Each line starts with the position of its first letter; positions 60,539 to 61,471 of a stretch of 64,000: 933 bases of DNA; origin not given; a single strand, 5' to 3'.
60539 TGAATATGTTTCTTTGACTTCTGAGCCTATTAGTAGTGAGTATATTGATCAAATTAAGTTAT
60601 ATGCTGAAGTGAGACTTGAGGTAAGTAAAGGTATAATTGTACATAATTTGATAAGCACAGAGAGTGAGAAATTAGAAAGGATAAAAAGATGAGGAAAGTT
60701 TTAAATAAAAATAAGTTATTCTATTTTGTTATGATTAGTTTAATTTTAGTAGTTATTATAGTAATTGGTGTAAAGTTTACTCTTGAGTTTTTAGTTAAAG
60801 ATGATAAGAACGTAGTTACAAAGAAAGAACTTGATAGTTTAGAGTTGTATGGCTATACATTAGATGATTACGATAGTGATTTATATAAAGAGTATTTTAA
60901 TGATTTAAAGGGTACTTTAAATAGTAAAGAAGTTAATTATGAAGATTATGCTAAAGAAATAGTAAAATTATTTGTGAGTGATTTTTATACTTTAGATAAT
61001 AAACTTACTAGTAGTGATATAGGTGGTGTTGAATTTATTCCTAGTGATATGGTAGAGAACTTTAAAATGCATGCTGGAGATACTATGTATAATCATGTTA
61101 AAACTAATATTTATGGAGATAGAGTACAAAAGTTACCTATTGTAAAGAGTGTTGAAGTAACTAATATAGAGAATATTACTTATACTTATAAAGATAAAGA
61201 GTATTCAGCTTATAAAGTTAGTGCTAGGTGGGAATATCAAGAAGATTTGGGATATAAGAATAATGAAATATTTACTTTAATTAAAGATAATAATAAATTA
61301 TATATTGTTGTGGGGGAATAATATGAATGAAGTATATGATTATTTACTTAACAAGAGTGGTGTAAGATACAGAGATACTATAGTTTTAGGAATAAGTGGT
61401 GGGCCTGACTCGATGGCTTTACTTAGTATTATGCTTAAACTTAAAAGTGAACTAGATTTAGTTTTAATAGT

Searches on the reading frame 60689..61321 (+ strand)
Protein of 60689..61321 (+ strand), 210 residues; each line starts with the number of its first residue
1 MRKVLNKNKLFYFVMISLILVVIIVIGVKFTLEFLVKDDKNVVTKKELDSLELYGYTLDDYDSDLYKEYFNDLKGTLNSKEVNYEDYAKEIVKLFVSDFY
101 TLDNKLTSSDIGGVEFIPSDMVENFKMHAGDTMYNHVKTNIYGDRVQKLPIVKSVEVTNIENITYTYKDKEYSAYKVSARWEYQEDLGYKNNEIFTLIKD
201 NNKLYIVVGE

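Call 54: find_encoding_contigs(protein=window:60689-61321:+, flank=10000, max_places=1)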
Protein window:60689-61321:+ (210 aa): 24 contigs read that carry it; 1 place shown.
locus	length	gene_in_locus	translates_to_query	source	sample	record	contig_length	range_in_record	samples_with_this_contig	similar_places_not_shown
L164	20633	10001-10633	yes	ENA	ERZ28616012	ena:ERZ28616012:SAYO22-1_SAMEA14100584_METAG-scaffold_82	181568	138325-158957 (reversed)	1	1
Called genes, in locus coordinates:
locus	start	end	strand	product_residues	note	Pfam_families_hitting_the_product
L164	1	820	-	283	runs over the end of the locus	-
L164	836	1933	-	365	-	PF10947:DUF2628 (weak)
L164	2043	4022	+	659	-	PF22745:Nlig-Ia, PF01653:DNA_ligase_aden, PF00633:HHH (faint), PF03120:OB_DNA_ligase, PF12826:HHH_2, PF14520:HHH_5, PF00533:BRCT, PF12738:PTCB-BRCT (weak)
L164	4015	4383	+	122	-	-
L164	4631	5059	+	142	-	-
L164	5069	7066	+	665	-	PF00990:GGDEF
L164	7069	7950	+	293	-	PF03631:Virul_fac_BrkB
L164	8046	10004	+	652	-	PF27449:LtaS_N, PF00884:Sulfatase, PF01663:Phosphodiest (faint)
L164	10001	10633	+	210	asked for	-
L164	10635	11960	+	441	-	PF01171:ATP_bind_3, PF11734:TilS_C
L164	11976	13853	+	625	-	PF06480:FtsH_ext, PF00004:AAA, PF07728:AAA_5 (weak), PF17862:AAA_lid_3, PF01434:Peptidase_M41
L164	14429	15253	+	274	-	PF00142:Fer4_NifH, PF01656:CbiA, PF02374:ArsA_ATPase (weak), PF06564:CBP_BcsQ, PF09140:MipZ, PF10609:ParA, PF13614:AAA_31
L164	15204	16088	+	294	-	PF02195:ParB_N, PF17762:HTH_ParB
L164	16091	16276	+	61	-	PF06107:DUF951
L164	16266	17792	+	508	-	PF03806:ABG_transport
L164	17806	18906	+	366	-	PF01926:MMR_HSR1, PF02421:FeoB_N, PF06071:YchF-GTPase_C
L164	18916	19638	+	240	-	PF06161:DUF975, PF06790:UPF0259 (faint), PF06161:DUF975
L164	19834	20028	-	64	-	-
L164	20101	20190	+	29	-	-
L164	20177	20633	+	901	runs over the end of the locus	-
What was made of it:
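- The site is the chromosomal parS consensus, and the cognate ParA and ParB are of chromosomal type and context (ftsH-parA-parB-DUF951-ychF; call 54).
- Tried and rejected: This reading fell when the 10 kb beyond the window's right end showed parA-parB (call 54).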

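Call 59: search_protein_families(library=ncbifam, proteins=[L164:15204-16088:+, L164:14429-15253:+], max_evalue=0.00001)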
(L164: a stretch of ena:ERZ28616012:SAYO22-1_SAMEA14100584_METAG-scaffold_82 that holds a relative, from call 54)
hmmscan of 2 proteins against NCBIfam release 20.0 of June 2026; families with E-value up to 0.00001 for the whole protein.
L164:15204-16088:+ (294 aa): 7 families
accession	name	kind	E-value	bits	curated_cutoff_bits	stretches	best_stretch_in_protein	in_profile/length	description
TIGR04285.1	nucleoid_noc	exception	6e-68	229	315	1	39-264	2-226/255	nucleoid occlusion protein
TIGR00180.1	parB_part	domain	5.1e-57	192.7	58.45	1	37-211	3-182/186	ParB/RepB/Spo0J family partition protein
TIGR03734.1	PRTRC_parB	hypoth_equivalog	4.7e-34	117.9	278.6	1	52-230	6-188/555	PRTRC system ParB family protein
TIGR03454.1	partition_RepB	equivalog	4.3e-13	49.3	201.5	1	23-181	51-208/325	plasmid partitioning protein RepB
NF010406.0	PRK13832.1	subfamily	5.2e-12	45.1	640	1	37-168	2-136/578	plasmid partitioning protein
NF010440.0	PRK13866.1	equivalog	3.8e-07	29.6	522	1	63-146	90-175/336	plasmid partitioning protein RepB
NF010252.0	PRK13698.1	equivalog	3.3e-06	26.2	274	1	61-288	87-318/323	ParB/RepB/Spo0J family plasmid partition protein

L164:14429-15253:+ (274 aa): 24 families
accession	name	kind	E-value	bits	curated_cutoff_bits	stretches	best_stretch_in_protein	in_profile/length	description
TIGR03453.1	partition_RepA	equivalog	1.7e-32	112.7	348.45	1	3-218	105-333/387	plasmid partitioning protein RepA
NF041283.1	PrgP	equivalog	3.6e-32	111.8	400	1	1-239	1-242/297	ParA superfamily DNA segregation protein PrgP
TIGR01969.1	minD_arch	subfamily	7.8e-31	107.1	201.75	1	4-270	2-245/251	cell division ATPase MinD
NF041546.1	ParA_partition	equivalog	2.5e-30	105.5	180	2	4-55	1-52/203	ParA family partition ATPase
TIGR01968.1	minD_bact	equivalog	9.4e-25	87.4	212.9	1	3-259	2-240/261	septum site-determining protein MinD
NF010443.0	PRK13869.1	subfamily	1.6e-21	76.5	446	1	3-169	122-296/405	plasmid-partitioning protein RepA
TIGR01007.1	eps_fam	subfamily_domain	2.2e-17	63.3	108.05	1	3-146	18-148/204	polysaccharide biosynthesis tyrosine autokinase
NF010259.0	PRK13705.1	equivalog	2.6e-16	59.6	725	1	3-170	107-280/388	plasmid-partitioning protein SopA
TIGR03371.1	cellulose_yhjQ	equivalog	6.7e-15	55.2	157.85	1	3-253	2-239/246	cellulose biosynthesis protein BcsQ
TIGR01287.1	nifH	equivalog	2.7e-13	49.9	394.35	1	10-82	7-80/275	nitrogenase iron protein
TIGR03018.1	pepcterm_TyrKin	hypoth_equivalog_domain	4.3e-13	49.1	230.65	1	11-171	44-196/207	XrtA-associated tyrosine autokinase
NF033200.1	F430_CfbC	exception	3.3e-12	46.3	402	1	9-261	6-244/260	Ni-sirohydrochlorin a,c-diamide reductive cyclase ATP-dependent reductase subunit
NF009701.0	PRK13230.1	subfamily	1.1e-10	41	350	1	9-67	7-63/291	nitrogenase reductase-like protein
TIGR01281.1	DPOR_bchL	equivalog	6.1e-10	38.9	345.15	1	8-51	5-48/268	ferredoxin:protochlorophyllide reductase (ATP-dependent) iron-sulfur ATP-binding protein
NF047398.1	AAA_KGGVGR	domain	8.1e-10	39.3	90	1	3-170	3-188/190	KGGVGR-motif variant AAA ATPase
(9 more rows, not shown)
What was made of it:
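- The ParB passes NCBIfam parB_part (192.7 bits, cutoff 58.45; call 59).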
